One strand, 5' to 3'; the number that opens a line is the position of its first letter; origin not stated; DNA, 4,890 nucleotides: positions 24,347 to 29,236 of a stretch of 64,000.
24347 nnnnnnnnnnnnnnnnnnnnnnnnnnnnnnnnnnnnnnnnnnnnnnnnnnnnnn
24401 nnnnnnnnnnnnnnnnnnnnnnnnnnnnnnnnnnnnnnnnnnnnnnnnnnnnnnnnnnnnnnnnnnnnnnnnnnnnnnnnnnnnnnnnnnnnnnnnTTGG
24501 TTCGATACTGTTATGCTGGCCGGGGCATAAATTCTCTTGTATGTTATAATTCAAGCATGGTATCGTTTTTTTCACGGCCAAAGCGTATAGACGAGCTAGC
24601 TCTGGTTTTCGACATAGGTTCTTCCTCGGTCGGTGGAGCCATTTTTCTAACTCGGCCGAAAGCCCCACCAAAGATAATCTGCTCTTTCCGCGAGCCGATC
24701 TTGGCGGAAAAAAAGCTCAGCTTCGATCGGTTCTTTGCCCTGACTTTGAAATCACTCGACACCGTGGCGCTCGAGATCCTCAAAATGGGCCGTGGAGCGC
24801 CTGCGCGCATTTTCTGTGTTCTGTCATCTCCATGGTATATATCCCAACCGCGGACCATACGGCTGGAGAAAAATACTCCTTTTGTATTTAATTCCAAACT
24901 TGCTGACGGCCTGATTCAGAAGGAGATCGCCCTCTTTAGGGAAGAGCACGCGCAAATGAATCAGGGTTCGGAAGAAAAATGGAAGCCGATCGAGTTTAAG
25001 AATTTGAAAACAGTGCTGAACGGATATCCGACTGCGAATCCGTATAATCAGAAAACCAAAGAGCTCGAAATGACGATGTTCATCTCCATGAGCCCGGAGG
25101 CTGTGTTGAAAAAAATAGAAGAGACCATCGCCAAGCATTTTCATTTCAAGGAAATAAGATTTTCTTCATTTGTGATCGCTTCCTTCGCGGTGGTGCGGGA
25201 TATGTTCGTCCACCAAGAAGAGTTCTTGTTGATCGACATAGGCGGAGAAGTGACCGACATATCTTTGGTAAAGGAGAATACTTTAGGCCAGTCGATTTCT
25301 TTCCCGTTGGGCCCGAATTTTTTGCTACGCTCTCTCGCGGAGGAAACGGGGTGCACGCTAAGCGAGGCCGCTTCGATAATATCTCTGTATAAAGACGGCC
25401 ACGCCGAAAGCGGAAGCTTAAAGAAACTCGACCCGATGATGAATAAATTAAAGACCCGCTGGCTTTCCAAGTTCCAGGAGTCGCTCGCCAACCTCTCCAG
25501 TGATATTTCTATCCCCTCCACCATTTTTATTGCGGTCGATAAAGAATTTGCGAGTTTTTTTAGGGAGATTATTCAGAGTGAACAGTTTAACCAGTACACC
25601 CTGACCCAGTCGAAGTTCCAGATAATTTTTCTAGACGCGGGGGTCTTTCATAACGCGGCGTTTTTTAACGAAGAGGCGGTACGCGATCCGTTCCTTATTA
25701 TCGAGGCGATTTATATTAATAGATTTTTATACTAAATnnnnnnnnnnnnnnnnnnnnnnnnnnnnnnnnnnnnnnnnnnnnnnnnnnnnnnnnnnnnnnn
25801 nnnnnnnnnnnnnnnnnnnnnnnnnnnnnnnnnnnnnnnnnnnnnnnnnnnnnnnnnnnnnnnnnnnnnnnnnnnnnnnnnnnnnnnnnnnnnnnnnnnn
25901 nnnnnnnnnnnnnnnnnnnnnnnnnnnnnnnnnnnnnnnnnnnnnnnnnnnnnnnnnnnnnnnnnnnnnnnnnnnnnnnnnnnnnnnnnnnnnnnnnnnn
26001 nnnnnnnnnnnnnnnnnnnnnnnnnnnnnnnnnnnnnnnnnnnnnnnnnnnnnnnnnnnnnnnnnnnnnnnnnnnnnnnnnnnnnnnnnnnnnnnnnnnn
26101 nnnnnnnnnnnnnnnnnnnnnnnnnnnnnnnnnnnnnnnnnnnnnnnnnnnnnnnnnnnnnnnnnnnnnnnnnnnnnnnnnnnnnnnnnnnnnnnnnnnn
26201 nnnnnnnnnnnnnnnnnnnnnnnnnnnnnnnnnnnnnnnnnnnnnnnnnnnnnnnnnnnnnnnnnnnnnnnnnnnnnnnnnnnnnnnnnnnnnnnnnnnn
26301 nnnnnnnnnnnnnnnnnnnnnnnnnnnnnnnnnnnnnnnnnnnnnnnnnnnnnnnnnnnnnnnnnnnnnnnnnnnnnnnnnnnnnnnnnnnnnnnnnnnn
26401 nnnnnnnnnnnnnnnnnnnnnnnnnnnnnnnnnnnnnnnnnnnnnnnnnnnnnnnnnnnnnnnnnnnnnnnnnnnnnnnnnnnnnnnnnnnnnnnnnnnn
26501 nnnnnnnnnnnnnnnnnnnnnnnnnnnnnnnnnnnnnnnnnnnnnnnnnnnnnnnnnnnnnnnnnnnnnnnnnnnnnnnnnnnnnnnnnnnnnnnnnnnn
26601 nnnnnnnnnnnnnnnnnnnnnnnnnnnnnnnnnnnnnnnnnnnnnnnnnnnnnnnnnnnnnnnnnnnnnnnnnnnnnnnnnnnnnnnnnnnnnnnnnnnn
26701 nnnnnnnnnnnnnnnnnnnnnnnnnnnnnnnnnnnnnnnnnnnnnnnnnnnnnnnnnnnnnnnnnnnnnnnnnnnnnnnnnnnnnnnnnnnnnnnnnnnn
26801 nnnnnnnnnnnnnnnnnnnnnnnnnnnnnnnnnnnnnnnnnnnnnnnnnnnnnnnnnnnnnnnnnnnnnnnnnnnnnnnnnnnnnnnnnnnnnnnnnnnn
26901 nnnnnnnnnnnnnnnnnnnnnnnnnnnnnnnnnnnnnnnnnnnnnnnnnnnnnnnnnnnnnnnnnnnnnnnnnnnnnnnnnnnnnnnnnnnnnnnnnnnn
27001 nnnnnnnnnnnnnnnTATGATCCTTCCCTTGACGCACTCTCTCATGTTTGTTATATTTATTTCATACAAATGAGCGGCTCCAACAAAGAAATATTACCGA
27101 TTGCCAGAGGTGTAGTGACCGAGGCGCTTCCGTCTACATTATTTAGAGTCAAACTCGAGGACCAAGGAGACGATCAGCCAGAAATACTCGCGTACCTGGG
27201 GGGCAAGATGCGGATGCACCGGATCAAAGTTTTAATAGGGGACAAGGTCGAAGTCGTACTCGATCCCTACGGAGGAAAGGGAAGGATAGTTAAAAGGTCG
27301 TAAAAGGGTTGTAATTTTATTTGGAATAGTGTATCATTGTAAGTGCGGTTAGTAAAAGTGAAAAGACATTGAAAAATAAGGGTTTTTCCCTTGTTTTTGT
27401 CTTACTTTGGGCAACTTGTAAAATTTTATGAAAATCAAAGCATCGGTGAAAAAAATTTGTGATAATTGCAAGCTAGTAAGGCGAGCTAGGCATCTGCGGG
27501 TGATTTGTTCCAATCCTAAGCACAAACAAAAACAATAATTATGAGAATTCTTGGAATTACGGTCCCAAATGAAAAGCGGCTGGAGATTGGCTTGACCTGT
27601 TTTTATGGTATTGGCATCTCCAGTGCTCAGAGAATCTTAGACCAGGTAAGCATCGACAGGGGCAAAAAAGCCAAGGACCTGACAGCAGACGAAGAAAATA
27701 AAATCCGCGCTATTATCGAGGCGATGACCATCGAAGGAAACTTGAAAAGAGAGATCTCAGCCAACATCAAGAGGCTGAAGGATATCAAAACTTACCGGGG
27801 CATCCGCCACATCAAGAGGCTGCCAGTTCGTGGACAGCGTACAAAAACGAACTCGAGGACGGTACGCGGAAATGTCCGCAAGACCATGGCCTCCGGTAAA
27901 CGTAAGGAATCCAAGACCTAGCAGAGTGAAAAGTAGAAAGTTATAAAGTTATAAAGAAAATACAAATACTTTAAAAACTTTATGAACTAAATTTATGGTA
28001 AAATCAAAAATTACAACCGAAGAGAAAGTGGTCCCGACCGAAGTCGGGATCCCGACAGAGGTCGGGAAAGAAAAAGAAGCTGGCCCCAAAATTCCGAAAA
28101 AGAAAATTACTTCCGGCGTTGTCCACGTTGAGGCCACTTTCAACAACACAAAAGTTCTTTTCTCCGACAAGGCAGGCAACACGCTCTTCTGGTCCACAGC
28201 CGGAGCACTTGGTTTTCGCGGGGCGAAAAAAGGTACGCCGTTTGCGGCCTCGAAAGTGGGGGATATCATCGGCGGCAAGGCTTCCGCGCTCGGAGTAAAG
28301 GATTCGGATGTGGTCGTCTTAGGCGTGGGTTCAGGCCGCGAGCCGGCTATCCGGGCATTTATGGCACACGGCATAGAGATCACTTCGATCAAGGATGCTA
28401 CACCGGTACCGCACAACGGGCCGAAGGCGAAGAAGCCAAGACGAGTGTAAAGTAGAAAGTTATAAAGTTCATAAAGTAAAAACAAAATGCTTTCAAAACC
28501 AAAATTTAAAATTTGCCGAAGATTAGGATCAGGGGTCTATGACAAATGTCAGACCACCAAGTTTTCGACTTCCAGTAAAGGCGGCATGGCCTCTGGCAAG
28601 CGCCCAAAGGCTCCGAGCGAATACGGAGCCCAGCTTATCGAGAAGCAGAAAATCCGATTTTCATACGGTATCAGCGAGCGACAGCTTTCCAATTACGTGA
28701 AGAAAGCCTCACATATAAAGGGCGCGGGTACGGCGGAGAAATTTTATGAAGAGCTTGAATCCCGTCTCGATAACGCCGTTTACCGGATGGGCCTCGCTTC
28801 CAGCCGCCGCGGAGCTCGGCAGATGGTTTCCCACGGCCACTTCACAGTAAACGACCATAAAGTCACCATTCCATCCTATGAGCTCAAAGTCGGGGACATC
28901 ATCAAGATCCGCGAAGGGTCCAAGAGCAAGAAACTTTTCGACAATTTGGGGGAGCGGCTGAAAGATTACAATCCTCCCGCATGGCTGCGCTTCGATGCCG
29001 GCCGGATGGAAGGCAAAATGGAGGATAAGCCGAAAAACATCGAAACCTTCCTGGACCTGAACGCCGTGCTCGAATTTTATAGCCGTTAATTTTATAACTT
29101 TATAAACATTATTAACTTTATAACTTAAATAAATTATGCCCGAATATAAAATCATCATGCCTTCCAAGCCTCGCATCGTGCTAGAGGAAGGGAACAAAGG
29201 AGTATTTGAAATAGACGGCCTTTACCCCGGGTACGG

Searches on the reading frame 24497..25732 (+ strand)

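Call 47: search_protein_families(library=pfam, proteins=[window:24497-25732:+], max_evalue=0.0001)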
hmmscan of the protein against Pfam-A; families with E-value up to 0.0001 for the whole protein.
window:24497-25732:+ (412 aa): 0 families

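Call 83: search_protein_families(library=ncbifam, proteins=[window:24497-25732:+], max_evalue=0.01)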
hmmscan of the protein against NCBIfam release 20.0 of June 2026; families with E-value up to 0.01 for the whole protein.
window:24497-25732:+ (412 aa): 2 families
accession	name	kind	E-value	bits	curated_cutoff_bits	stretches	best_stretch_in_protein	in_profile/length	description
TIGR01174.1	ftsA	equivalog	0.0012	18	175.85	1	181-296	137-251/371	cell division protein FtsA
TIGR03706.1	exo_poly_only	exception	0.0023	17.2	307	1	239-273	123-157/300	exopolyphosphatase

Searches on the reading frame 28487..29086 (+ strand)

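Call 21: search_protein_families(library=pfam, proteins=[window:28487-29086:+], max_evalue=0.001)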
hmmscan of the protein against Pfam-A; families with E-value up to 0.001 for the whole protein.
window:28487-29086:+ (200 aa): 3 families
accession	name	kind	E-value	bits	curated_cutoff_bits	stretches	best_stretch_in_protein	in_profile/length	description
PF01479.30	S4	-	1.2e-19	70.2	22.8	1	93-139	2-48/48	S4 domain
PF00163.24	Ribosomal_S4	-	1.6e-15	58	23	1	3-90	3-94/95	Ribosomal protein S4/S9 N-terminal domain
PF22421.1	SYY_C-terminal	-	0.00015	22.1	27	1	91-137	18-64/83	Tyrosine--tRNA ligase SYY-like C-terminal domain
